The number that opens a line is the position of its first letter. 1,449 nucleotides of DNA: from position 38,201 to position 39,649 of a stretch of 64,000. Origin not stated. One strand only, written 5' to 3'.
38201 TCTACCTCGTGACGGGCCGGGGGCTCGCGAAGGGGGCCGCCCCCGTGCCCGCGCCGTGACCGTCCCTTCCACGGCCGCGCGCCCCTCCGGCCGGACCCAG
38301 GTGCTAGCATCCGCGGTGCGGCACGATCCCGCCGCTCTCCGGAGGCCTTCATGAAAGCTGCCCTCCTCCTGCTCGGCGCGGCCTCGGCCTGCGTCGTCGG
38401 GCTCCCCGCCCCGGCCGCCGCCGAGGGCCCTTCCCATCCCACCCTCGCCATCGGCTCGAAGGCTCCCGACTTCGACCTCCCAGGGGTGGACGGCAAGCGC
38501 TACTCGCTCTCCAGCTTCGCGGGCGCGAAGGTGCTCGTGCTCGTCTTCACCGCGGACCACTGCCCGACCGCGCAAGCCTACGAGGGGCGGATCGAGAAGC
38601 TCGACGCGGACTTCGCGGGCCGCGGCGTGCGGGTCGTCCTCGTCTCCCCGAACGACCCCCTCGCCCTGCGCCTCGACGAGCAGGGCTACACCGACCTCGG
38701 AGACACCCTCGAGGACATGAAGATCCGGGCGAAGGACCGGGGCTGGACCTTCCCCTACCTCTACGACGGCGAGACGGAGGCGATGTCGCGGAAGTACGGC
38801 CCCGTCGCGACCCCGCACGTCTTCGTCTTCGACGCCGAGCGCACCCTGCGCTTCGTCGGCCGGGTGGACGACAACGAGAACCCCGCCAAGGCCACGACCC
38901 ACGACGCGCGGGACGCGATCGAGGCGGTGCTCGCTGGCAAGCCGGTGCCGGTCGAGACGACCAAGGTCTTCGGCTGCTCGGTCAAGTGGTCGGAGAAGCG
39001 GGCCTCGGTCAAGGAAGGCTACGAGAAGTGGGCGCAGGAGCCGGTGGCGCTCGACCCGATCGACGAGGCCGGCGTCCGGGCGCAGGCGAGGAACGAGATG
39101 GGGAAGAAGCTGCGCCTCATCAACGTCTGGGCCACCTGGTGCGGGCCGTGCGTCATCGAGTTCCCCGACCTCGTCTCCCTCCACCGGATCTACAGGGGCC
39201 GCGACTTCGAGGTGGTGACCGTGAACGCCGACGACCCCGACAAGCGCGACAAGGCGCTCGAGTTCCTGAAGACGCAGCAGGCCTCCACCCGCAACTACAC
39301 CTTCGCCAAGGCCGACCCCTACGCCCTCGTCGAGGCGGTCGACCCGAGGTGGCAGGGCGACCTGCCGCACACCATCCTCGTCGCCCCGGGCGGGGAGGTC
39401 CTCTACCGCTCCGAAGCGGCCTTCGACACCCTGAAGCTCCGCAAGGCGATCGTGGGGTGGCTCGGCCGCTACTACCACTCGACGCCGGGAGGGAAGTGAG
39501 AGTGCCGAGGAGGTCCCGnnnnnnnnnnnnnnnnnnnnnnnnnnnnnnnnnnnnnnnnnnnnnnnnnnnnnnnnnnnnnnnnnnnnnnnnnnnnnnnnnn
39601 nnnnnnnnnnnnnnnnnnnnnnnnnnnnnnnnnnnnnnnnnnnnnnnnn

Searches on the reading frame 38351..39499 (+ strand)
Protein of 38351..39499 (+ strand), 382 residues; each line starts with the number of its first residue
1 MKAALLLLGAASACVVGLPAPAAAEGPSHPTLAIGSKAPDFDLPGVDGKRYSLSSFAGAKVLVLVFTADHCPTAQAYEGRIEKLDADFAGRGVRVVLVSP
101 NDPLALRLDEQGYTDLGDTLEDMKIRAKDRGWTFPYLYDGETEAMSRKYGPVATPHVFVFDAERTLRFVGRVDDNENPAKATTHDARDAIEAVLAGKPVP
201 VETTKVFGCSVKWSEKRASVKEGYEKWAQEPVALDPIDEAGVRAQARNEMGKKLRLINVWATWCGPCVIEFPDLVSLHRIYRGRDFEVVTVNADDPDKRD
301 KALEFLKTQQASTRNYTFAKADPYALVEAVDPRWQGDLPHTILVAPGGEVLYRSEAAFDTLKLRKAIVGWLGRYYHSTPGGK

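Call 16: search_protein_families(library=pfam, proteins=[window:38351-39499:+], max_evalue=0.001)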
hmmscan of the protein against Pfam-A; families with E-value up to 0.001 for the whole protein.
window:38351-39499:+ (382 aa): 5 families
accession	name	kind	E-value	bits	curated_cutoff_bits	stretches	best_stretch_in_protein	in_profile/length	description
PF00578.27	AhpC-TSA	-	1.4e-29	103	26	2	34-168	1-123/124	AhpC/TSA family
PF08534.16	Redoxin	-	3.4e-29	102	26.6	2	35-182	3-140/148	Redoxin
PF13905.12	Thioredoxin_8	-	2.2e-12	47.6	27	1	253-350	2-94/94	Thioredoxin-like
PF00085.26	Thioredoxin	-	3.8e-07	30.5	23.5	1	252-298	18-63/103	Thioredoxin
PF13098.12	Thioredoxin_2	-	9.4e-06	26.4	27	1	60-174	6-97/104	Thioredoxin-like domain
